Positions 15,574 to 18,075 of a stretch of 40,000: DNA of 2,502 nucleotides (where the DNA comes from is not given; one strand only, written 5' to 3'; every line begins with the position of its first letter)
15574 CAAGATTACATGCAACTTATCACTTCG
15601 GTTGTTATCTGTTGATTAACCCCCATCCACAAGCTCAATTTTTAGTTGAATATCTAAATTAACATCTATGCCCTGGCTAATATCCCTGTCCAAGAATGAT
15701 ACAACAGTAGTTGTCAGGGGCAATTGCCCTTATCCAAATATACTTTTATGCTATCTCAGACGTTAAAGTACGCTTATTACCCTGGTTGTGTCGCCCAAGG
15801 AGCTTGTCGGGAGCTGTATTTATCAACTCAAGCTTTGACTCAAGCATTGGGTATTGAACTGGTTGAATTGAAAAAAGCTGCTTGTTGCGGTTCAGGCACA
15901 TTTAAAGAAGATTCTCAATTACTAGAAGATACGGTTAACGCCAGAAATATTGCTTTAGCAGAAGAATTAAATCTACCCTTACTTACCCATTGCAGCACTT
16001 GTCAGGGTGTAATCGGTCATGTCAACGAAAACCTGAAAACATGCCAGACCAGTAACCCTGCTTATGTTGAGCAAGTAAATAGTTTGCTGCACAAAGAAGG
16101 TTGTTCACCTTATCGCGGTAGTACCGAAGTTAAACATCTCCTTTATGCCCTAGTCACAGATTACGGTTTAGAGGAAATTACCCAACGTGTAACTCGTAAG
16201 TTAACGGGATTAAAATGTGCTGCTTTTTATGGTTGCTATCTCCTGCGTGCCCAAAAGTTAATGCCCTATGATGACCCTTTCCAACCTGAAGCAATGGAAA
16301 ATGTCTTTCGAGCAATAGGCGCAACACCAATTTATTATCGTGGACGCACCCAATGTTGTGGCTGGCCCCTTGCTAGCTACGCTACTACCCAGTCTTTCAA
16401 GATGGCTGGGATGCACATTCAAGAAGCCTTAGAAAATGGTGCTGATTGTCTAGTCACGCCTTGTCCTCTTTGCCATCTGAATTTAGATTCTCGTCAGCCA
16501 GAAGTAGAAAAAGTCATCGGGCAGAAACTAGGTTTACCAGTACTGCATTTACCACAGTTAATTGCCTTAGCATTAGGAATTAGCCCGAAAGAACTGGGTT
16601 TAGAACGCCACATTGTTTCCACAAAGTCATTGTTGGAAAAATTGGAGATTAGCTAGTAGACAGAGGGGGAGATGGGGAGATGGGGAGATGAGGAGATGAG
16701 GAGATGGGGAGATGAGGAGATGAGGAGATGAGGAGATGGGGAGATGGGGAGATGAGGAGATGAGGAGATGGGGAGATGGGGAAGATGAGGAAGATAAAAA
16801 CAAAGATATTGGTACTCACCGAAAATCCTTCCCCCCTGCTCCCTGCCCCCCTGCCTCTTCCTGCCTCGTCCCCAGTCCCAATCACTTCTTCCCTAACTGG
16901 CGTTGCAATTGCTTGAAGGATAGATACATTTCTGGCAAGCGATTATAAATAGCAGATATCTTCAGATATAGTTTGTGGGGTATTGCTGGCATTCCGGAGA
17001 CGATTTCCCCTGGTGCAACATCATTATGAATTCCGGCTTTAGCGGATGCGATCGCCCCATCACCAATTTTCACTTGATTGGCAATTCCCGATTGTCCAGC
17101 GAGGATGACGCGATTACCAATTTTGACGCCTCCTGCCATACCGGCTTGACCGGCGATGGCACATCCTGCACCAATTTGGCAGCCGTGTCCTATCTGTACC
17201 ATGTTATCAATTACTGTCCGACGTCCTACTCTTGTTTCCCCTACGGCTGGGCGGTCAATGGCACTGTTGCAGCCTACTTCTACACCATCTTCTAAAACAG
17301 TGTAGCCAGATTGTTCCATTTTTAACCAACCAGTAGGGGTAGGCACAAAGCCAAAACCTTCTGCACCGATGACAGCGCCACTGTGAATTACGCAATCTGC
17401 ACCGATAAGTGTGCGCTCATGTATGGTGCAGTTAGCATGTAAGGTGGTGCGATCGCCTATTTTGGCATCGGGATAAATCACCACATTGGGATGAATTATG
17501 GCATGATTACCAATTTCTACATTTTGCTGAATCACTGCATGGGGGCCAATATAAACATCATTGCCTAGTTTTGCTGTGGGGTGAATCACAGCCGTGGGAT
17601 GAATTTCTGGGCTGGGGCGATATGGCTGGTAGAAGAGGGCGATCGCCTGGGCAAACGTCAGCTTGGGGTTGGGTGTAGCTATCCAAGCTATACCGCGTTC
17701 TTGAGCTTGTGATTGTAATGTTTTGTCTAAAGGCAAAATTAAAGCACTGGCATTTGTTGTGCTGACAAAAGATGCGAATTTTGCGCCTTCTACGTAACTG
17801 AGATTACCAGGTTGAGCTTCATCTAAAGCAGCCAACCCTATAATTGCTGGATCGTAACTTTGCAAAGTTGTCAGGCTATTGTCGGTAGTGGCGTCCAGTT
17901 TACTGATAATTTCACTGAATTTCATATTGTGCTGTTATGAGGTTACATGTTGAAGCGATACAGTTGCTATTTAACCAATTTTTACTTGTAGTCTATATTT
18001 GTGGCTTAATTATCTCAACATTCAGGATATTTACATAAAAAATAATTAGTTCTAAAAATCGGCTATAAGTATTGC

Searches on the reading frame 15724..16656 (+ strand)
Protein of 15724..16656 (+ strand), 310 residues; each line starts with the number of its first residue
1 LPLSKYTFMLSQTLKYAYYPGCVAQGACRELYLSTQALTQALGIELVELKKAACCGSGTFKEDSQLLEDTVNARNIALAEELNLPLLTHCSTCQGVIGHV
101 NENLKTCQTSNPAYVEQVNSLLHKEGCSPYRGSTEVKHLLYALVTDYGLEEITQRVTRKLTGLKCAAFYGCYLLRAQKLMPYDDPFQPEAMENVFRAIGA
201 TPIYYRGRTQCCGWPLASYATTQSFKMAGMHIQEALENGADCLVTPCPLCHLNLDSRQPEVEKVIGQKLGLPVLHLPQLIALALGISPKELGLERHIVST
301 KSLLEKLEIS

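Call 28: search_protein_families(library=pfam, proteins=[window:15724-16656:+], max_evalue=0.00001)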
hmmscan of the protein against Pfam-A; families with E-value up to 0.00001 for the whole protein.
window:15724-16656:+ (310 aa): 1 family
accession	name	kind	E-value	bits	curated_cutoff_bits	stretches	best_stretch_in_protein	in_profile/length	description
PF02754.22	CCG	-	3.3e-30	104.5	20.6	2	166-255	2-85/85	Cysteine-rich domain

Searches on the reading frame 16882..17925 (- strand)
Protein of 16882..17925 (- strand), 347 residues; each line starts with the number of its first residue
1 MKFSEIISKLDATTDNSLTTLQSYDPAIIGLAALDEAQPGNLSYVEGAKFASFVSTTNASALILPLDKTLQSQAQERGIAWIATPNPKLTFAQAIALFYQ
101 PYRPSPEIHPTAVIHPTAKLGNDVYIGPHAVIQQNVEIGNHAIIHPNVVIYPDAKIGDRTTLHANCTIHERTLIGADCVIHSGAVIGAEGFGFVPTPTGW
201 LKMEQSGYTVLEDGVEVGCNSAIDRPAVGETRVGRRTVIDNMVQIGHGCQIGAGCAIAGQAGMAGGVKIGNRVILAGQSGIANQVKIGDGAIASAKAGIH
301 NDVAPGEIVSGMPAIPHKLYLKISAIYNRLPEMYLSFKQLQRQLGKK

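Call 4: search_protein_families(library=pfam, proteins=[window:16882-17925:-], max_evalue=0.01)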
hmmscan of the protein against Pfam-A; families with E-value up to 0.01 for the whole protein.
window:16882-17925:- (347 aa): 6 families
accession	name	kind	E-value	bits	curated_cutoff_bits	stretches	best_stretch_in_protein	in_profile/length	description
PF00132.30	Hexapep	-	3.1e-30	103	27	5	135-169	1-35/36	Bacterial transferase hexapeptide (six repeats)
PF04613.19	LpxD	-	5e-18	65.1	30.8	1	25-97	1-70/70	UDP-3-O-[3-hydroxymyristoyl] glucosamine N-acyltransferase, LpxD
PF25084.1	LbH_EIF2B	-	7.2e-14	52.1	54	2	108-188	18-95/105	EIF2B subunit epsilon LbH domain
PF14602.12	Hexapep_2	-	5.6e-07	29.6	27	0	155-188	3-34/34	Hexapeptide repeat of succinyl-transferase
PF24894.1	Hexapep_GlmU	-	0.00077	20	23.3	0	129-188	34-85/104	GlmU-like, C-terminal hexapeptide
PF25247.1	LbH_GLGC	-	0.0037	17.6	27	0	225-274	73-122/135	GLGC left-handed parallel beta-helix domain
